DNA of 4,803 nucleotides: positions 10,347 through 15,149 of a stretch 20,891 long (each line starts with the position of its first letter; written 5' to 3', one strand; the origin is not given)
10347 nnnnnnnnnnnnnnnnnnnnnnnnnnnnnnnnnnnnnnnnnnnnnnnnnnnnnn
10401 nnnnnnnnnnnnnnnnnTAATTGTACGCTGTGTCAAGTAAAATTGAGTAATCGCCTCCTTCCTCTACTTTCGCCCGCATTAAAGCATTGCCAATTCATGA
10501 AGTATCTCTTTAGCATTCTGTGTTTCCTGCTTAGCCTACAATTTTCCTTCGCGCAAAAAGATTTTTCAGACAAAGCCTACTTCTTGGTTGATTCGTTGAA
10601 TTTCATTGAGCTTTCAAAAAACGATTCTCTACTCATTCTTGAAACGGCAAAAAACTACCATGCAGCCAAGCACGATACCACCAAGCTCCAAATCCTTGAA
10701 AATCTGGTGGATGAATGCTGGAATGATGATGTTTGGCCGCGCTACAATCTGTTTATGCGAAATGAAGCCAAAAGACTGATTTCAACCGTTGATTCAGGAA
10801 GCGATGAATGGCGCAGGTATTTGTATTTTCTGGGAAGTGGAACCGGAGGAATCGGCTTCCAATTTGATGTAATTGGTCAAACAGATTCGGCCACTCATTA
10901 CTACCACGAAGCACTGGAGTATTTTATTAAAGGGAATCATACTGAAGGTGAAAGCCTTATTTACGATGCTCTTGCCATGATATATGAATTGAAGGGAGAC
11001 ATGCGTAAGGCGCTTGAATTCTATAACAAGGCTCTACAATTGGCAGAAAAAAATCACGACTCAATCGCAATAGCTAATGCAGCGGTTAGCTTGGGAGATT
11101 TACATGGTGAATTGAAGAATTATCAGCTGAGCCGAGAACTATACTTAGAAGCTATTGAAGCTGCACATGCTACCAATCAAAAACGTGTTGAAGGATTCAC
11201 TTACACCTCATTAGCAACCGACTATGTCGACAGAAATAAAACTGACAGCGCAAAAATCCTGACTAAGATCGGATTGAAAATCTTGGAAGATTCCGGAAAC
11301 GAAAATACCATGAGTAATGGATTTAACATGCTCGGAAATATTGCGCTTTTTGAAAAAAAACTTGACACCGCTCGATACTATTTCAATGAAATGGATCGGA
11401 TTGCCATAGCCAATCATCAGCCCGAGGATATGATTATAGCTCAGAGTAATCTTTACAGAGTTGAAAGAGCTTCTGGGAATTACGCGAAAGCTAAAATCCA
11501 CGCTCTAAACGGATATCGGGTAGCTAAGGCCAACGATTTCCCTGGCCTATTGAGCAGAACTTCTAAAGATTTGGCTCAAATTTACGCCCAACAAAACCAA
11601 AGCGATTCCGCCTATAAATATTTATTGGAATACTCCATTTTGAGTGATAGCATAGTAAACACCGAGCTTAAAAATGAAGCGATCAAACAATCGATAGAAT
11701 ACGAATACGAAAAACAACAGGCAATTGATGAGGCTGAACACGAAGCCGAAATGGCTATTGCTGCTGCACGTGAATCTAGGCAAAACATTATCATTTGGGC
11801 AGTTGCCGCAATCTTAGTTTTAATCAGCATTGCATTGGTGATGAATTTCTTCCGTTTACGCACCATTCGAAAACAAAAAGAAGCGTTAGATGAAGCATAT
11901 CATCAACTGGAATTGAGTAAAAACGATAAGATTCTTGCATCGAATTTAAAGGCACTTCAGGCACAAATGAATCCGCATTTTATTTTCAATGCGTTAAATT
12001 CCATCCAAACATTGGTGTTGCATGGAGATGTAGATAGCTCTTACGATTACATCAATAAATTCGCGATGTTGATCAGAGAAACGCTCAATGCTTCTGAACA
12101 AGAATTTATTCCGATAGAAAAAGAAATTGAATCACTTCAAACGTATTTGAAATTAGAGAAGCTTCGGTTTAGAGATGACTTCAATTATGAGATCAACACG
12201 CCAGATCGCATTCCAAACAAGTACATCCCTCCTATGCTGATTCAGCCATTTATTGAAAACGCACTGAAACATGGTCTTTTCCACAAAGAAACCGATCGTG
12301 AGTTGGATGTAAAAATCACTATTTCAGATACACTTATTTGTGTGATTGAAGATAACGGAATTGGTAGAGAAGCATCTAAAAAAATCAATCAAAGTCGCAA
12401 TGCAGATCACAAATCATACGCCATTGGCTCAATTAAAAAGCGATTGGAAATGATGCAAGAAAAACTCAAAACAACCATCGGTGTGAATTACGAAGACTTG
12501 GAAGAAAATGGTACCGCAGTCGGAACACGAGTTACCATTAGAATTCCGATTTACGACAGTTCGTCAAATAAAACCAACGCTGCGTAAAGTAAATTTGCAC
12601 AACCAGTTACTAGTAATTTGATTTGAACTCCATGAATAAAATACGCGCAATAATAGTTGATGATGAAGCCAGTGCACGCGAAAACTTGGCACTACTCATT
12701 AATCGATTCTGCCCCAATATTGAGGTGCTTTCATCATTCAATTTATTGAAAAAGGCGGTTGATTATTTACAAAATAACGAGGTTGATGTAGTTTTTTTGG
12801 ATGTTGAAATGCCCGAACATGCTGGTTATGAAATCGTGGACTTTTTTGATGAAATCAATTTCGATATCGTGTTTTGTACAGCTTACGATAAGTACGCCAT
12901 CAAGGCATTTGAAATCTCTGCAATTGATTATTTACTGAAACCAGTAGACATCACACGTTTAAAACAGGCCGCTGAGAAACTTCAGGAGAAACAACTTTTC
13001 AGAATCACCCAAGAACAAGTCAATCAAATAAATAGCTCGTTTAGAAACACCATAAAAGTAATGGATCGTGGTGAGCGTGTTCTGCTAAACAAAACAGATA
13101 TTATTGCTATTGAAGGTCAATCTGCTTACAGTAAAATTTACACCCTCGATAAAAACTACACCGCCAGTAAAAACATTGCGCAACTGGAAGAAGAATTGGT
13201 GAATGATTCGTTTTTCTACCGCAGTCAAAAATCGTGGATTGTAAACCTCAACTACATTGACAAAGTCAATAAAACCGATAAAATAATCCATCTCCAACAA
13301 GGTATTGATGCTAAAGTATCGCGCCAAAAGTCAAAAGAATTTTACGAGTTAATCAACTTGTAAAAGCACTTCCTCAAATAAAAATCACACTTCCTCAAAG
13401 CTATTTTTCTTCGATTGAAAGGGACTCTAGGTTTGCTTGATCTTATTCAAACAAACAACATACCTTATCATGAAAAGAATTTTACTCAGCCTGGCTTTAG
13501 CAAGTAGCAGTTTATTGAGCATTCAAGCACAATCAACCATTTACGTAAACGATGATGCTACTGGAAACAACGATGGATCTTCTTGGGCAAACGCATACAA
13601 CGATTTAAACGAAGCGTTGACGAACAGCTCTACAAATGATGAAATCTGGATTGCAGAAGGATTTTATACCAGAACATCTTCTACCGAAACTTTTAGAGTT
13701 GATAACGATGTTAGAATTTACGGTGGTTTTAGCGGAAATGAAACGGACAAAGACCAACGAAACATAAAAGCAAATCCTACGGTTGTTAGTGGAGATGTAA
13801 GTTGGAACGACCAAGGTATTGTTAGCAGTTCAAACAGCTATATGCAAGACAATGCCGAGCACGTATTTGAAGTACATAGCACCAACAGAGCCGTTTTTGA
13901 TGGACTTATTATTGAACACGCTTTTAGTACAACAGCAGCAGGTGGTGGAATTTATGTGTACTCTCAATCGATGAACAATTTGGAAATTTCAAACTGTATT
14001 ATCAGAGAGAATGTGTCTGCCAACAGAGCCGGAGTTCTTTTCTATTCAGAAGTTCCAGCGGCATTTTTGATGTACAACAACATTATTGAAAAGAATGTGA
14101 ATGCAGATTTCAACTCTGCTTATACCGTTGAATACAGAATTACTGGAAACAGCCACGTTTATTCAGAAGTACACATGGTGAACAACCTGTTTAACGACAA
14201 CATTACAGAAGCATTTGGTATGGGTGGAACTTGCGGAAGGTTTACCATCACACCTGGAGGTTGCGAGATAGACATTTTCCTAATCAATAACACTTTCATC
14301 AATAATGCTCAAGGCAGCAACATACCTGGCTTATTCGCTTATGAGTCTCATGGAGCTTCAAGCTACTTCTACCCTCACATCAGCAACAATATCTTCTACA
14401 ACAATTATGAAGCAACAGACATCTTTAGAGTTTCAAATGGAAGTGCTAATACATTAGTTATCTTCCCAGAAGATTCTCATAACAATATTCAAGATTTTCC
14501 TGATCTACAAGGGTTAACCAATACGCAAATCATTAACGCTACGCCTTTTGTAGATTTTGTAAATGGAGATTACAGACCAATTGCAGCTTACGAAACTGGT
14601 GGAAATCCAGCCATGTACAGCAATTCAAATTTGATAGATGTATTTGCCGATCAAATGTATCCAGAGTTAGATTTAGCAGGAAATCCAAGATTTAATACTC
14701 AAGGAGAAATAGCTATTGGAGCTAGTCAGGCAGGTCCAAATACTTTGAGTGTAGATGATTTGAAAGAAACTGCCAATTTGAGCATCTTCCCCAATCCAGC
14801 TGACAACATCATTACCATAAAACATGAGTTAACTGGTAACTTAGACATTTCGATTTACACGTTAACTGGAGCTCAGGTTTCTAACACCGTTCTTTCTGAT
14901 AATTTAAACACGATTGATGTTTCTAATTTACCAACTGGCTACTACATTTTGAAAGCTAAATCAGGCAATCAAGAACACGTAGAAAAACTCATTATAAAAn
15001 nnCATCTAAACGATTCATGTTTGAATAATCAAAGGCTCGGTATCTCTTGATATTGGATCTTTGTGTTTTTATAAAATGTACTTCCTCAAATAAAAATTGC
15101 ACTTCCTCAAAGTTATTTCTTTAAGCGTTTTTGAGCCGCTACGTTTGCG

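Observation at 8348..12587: Tandem sensor kinases with near-identical transmitter halves and divergent TPR sensor domains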

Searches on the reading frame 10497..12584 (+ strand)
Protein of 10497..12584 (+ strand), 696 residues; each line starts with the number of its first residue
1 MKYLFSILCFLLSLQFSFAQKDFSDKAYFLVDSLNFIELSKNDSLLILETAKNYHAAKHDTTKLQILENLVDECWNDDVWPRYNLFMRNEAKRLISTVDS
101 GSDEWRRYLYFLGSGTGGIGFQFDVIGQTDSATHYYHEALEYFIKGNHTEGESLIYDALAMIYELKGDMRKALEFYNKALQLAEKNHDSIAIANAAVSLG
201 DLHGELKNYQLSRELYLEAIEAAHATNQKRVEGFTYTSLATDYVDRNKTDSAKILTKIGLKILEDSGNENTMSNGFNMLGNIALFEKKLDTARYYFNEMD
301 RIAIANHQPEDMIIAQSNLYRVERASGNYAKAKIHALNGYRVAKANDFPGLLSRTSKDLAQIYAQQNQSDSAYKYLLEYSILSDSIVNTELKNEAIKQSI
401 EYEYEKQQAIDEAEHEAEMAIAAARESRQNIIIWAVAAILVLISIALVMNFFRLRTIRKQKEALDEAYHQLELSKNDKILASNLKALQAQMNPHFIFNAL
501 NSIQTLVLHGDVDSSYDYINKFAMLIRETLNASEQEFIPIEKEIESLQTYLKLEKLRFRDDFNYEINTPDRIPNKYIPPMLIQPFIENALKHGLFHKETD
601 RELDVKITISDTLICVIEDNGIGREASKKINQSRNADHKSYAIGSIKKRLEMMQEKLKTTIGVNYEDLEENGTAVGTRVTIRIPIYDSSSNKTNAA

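Call 6: search_protein_families(library=pfam, proteins=[window:10497-12584:+], max_evalue=0.01)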
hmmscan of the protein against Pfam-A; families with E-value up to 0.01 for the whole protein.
window:10497-12584:+ (696 aa): 11 families
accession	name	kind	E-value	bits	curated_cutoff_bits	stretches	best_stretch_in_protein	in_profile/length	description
PF06580.19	His_kinase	-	1e-23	83.8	25.2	1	483-562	2-81/81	Histidine kinase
PF13424.12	TPR_12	-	4.4e-14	52.9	30.1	2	127-185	17-77/77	Tetratricopeptide repeat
PF17874.7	TPR_MalT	-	5.7e-12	46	45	1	127-427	15-313/336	MalT-like TPR region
PF00515.34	TPR_1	-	1.3e-06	28.4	27.8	1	159-186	7-34/34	Tetratricopeptide repeat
PF07719.23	TPR_2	-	1.5e-06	28.3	27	1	155-186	3-34/34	Tetratricopeptide repeat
PF13181.12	TPR_8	-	1.1e-05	25.6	25.7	1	155-186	3-34/34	Tetratricopeptide repeat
PF04212.24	MIT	-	4e-05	24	30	0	122-150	13-40/66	MIT (microtubule interacting and transport) domain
PF14938.12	SNAP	-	7.8e-05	22.7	25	1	128-225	89-187/282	Soluble NSF attachment protein, SNAP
PF02518.31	HATPase_c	-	0.00031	21.6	26.4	1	581-685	9-109/111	Histidine kinase-, DNA gyrase B-, and HSP90-like ATPase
PF13176.12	TPR_7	-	0.0033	17.8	27.9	1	157-185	3-31/36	Tetratricopeptide repeat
PF24885.1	TPR_NPHP3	-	0.0042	17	100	1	155-272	101-222/239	Nephrocystin-3 TPR domain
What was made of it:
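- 10497..12587 (+): K2, the paralogous TPR sensor histidine kinase of 696 aa with sensor S2. Pfam (call 6).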

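Call 46: search_protein_families(library=ncbifam, proteins=[window:10497-12584:+], max_evalue=0.001)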
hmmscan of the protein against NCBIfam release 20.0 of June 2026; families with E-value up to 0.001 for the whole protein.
window:10497-12584:+ (696 aa): 5 families
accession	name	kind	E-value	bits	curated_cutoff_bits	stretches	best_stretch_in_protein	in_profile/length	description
NF053520.1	HK_Porph_FimS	equivalog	4.6e-22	78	600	2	128-269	139-280/618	sensor histidine kinase FimS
NF053779.1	BT3442_fam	equivalog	6.2e-09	35.1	940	1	133-479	82-415/563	BT3442 family protein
NF053617.1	SARPRegAfsRStmc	equivalog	1.9e-07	29.4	1430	1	151-336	734-919/986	SARP-family global regulator AfsR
NF041717.1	HaaA_phane_TPR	equivalog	3.4e-05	22.1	1125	1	121-306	680-865/882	cyclophane-containing RiPP biosynthesis TPR protein HaaT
NF002725.1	PRK02603.1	equivalog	4.2e-05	23.6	143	1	127-197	49-114/173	photosystem I assembly protein Ycf3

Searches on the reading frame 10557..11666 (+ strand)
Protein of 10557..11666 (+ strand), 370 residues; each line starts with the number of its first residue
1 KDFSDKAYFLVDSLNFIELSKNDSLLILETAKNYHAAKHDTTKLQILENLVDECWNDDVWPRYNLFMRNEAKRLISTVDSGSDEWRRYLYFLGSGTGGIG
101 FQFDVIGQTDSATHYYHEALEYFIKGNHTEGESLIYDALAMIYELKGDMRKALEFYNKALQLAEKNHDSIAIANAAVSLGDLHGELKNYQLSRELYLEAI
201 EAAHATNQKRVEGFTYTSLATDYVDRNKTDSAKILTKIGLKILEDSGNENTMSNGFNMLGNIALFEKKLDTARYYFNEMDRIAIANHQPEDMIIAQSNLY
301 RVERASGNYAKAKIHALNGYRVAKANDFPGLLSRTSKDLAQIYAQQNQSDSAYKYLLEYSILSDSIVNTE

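Call 27: find_related_loci(query=window:10557-11666:+, collection=metagenome_contigs, flank=6000)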
Query window:10557-11666:+ (370 aa) in metagenome_contigs; peptide patterns used: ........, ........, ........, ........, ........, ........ (x = any residue, [..] = any of these).
52 stretches matched a pattern; 4 encode a relative of the query (tblastn E <= 1e-3); 4 distinct loci.
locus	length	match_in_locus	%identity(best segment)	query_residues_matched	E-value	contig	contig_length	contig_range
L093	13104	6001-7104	64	2-369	3e-162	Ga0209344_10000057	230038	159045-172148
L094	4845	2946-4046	37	1-368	1e-75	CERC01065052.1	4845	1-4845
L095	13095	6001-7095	28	3-370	5e-31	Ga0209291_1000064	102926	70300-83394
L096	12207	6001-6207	35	108-176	1e-5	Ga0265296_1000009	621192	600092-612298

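Call 56: find_homologous_proteins(query=window:10557-11666:+, max_evalue=1e-20)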
Query window:10557-11666:+: 4126 candidates shared short words with the query, none scored E <= 1e-20.

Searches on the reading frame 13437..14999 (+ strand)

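Call 6: search_protein_families(library=pfam, proteins=[window:13437-14999:+], max_evalue=0.01)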
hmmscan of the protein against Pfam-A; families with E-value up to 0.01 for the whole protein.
window:13437-14999:+ (521 aa): 1 family
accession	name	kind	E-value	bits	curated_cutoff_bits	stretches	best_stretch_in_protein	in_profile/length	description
PF18962.6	Por_Secre_tail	-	2e-16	60.5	27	1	450-520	1-75/75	Secretion system C-terminal sorting domain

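Call 46: search_protein_families(library=ncbifam, proteins=[window:13470-14999:+], max_evalue=0.001)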
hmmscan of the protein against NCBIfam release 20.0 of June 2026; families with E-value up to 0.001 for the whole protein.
window:13470-14999:+ (510 aa): 3 families
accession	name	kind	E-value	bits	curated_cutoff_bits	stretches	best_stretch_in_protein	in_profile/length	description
TIGR04183.1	Por_Secre_tail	domain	1.9e-15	56.6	23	1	439-510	1-72/72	T9SS type A sorting domain-containing protein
NF050177.1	TapA_OM_Porphy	equivalog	1.4e-10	40.6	500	1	428-509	461-543/544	TapA/TapC family T9SS-dependent outer membrane protein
NF052644.1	T9SS_DNase_Rie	equivalog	0.00013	21.4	260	1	425-508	171-249/251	T9SS-dependent surface endonuclease, AS87_RS02955 family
